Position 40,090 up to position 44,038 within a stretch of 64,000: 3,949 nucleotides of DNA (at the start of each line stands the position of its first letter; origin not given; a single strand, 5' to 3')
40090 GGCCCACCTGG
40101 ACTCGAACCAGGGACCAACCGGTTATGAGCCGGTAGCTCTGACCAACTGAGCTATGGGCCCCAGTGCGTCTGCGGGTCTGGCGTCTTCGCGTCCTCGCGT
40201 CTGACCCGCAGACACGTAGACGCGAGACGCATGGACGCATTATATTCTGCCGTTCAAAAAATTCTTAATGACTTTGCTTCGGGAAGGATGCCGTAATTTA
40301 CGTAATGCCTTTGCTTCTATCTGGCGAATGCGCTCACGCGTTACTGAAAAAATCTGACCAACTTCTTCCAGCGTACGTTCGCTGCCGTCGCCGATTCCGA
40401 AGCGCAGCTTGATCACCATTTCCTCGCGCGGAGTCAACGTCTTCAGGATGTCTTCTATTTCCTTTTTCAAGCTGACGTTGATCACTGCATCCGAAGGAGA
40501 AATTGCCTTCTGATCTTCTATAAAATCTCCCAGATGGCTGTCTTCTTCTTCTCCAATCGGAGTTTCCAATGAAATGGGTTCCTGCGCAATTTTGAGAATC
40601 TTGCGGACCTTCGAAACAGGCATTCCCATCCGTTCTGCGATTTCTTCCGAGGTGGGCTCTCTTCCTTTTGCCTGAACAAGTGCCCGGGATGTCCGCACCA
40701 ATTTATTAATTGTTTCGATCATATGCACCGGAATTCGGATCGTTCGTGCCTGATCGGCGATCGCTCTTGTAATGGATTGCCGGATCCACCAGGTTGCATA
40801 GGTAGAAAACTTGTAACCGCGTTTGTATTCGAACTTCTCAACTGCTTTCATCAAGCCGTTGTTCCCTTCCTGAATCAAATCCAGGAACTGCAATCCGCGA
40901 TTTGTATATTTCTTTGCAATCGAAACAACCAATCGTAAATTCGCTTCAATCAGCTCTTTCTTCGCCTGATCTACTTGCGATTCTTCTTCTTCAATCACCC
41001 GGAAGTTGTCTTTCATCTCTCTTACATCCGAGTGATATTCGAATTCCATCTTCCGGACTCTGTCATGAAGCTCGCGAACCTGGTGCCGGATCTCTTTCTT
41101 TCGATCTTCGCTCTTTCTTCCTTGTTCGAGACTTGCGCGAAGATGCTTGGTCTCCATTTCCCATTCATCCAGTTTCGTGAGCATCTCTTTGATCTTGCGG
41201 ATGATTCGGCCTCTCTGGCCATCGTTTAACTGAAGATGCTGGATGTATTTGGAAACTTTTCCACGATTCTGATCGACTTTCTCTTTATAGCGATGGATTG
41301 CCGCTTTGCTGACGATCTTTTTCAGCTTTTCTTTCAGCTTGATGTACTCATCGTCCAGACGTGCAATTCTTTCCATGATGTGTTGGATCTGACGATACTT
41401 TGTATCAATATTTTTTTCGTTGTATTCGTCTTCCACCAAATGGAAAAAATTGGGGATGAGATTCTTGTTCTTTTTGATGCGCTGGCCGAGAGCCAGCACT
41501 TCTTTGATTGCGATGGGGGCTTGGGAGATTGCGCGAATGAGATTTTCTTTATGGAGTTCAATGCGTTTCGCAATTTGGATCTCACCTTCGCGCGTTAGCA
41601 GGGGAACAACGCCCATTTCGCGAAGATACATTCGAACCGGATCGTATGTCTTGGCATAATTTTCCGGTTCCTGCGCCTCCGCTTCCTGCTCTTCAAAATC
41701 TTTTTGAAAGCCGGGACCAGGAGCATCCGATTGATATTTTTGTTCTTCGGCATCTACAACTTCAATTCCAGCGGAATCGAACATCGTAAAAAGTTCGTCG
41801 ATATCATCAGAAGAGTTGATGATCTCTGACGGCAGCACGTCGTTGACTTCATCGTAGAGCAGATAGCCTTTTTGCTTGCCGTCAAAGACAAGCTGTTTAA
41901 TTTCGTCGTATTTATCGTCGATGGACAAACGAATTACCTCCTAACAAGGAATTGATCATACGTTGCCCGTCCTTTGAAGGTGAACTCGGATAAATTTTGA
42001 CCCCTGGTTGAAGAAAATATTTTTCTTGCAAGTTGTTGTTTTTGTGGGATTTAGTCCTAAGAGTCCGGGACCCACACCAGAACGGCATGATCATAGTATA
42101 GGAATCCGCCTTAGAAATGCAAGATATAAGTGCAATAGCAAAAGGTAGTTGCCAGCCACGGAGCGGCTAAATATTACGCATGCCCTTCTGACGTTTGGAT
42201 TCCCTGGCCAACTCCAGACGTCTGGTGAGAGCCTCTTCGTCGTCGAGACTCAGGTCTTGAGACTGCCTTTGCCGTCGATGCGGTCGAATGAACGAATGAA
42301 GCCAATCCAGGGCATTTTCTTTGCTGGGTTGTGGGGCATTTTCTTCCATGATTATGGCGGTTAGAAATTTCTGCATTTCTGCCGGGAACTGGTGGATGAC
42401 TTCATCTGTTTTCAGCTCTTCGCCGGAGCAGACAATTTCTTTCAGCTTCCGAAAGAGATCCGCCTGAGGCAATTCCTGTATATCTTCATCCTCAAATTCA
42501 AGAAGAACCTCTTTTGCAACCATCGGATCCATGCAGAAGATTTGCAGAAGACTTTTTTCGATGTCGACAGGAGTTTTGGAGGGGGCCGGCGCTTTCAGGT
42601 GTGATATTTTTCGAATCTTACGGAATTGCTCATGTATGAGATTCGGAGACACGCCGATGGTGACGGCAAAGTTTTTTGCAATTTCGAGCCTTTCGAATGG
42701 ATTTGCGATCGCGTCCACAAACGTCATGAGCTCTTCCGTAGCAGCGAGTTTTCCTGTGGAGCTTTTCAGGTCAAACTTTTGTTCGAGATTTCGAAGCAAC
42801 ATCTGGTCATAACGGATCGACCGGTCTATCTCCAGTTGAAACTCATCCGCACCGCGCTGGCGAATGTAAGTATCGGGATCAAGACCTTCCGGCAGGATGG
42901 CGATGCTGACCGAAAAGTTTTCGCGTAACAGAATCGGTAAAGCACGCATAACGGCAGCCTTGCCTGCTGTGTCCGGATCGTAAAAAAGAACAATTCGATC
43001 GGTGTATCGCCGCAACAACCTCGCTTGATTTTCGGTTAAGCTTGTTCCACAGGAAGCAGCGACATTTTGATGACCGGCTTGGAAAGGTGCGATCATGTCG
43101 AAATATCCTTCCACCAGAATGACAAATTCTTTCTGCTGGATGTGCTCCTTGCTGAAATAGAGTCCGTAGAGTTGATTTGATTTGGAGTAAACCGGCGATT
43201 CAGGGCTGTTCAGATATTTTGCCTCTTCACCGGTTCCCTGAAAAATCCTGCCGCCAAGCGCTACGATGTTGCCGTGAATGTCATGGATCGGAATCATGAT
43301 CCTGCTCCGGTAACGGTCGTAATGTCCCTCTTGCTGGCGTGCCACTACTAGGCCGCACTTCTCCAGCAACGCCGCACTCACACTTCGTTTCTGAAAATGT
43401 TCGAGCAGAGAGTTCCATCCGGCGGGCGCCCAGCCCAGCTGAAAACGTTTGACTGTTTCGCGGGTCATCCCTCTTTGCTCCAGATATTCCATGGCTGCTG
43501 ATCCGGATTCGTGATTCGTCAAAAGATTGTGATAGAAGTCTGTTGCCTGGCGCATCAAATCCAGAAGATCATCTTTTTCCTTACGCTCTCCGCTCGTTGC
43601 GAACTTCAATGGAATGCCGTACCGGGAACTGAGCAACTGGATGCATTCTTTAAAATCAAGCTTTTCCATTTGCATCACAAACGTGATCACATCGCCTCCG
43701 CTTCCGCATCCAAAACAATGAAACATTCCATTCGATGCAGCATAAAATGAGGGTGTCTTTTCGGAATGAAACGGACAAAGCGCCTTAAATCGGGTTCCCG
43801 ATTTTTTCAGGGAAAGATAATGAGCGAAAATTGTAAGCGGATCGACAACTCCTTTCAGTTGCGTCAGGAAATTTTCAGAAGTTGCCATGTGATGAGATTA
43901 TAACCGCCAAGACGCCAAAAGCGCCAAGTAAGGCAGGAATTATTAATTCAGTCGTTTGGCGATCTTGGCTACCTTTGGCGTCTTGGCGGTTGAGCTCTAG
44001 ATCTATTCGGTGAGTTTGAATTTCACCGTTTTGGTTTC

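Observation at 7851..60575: Same-architecture, different-sequence hairpin elements fill almost every intergenic gap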

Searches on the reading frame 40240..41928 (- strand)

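Call 7: search_protein_families(library=pfam, proteins=[window:40240-41928:-])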
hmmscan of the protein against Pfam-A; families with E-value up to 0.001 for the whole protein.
window:40240-41928:- (562 aa): 6 families
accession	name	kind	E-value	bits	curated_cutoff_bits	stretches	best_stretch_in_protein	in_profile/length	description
PF04539.22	Sigma70_r3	-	4.7e-30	104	25.3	1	405-481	1-77/78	Sigma-70 region 3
PF04545.22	Sigma70_r4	-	2.1e-23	82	24.1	1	495-547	2-50/50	Sigma-70, region 4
PF04542.20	Sigma70_r2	-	9.7e-23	80.2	24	1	326-396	1-71/71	Sigma-70 region 2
PF03979.19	Sigma70_r1_1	-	2.3e-17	63.2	22.5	1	6-67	3-63/81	Sigma-70 factor, region 1.1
PF00140.25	Sigma70_r1_2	-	8.8e-12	45.2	22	1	96-124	1-29/34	Sigma-70 factor, region 1.2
PF08281.18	Sigma70_r4_2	-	0.00053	20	25.7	0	426-443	28-45/54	Sigma-70, region 4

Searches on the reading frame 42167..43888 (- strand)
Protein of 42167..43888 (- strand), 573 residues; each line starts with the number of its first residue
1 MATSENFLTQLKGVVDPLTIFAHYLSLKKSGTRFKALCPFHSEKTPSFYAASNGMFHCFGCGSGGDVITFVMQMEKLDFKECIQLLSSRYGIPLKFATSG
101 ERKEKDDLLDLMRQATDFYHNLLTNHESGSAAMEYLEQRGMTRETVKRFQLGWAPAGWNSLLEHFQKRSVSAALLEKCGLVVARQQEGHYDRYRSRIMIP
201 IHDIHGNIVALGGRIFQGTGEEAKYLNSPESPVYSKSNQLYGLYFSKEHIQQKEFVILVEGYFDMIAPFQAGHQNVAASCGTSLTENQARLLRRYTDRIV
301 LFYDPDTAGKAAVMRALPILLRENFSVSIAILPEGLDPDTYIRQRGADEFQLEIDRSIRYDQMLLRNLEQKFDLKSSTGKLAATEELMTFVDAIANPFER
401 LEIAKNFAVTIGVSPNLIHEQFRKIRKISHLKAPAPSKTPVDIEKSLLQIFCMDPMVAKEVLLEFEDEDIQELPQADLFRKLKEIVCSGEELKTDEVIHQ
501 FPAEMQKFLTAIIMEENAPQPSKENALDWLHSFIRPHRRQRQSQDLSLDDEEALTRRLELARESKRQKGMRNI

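Call 7: search_protein_families(library=pfam, proteins=[window:42167-43888:-])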
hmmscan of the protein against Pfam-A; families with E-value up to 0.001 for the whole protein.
window:42167-43888:- (573 aa): 7 families
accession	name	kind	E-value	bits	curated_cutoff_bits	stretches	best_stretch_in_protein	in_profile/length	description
PF08275.17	DNAG_N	-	2.5e-40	138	26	1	118-245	1-126/128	DNA primase catalytic core, N-terminal domain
PF01807.25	Zn_ribbon_DnaG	-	2.9e-28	98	24.9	1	4-96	2-95/98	CHC2 zinc finger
PF13155.12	Toprim_2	-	1.4e-21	77.1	22.1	1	257-342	1-88/88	Toprim-like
PF13662.12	Toprim_4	-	7.1e-16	58.7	25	1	256-329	3-83/85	Toprim domain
PF01751.28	Toprim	-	3e-11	43.8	23.1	1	256-329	2-93/96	Toprim domain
PF10410.14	DnaB_bind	-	2.7e-07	31.2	20.6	1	363-415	3-55/56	DnaB-helicase binding domain of primase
PF13362.12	Toprim_3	-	4e-06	27.6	27.2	1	256-348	2-95/95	Toprim domain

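Call 9: find_encoding_contigs(protein=window:42167-43888:-, flank=10000, max_places=10)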
Protein window:42167-43888:- (573 aa): no gene with exactly this product is on record in the collection.

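Call 11: find_related_loci(query=window:42167-43888:-, collection=genome_contigs, flank=10000)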
Query window:42167-43888:- (573 aa) in genome_contigs; peptide patterns used: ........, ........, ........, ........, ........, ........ (x = any residue, [..] = any of these).
88 stretches matched a pattern; 4 encode a relative of the query (tblastn E <= 1e-3); 4 distinct loci.
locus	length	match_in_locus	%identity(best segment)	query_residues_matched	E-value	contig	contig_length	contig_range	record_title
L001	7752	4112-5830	80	1-573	0e+0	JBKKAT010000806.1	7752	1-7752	MAG: Acidobacteriota bacterium isolate swi_bin.31 k127_13237803, whole genome shotgun sequence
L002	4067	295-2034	64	1-568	0e+0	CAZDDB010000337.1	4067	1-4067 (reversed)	MAG TPA_asm: uncultured Acidobacteriota bacterium isolate SRP119689_co1_321 genome assembly, contig: NODE_38429_length_4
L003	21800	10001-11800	31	4-570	5e-87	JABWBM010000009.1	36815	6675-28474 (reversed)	MAG: Planctomycetaceae bacterium isolate MAG_30 scaffold_965, whole genome shotgun sequence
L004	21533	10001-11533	31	3-495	3e-75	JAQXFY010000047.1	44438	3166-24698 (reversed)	MAG: bacterium isolate SUG1161 k141_2860162, whole genome shotgun sequence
